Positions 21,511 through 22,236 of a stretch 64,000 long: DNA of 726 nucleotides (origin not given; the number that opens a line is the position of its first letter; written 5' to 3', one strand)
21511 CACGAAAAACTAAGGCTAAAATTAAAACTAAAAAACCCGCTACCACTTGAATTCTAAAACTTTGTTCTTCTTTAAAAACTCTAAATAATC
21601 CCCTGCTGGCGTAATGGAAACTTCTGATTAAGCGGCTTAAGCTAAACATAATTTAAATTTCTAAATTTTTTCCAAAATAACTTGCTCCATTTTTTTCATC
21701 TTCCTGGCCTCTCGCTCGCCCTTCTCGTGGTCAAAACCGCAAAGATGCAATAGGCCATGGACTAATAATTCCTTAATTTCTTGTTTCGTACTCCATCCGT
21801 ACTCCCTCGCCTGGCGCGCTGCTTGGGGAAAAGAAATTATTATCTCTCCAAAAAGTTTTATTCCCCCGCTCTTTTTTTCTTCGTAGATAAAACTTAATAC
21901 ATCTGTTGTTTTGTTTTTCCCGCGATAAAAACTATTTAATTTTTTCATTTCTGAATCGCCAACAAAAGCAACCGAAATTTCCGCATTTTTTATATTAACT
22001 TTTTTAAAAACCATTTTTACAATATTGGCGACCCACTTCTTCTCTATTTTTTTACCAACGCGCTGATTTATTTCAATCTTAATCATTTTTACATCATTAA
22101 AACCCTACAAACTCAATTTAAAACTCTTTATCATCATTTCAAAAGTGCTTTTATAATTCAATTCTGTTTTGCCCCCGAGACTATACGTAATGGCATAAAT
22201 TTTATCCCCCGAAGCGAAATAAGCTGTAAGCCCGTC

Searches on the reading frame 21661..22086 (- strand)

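Call 10: search_protein_families(library=pfam, proteins=[window:21661-22086:-], max_evalue=0.001)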
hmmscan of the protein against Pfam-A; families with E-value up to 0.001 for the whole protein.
window:21661-22086:- (141 aa): 1 family
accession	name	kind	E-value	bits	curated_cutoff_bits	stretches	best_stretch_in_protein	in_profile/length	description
PF02130.23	YbeY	-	4.9e-37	127.1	25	1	15-140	7-128/129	Endoribonuclease YbeY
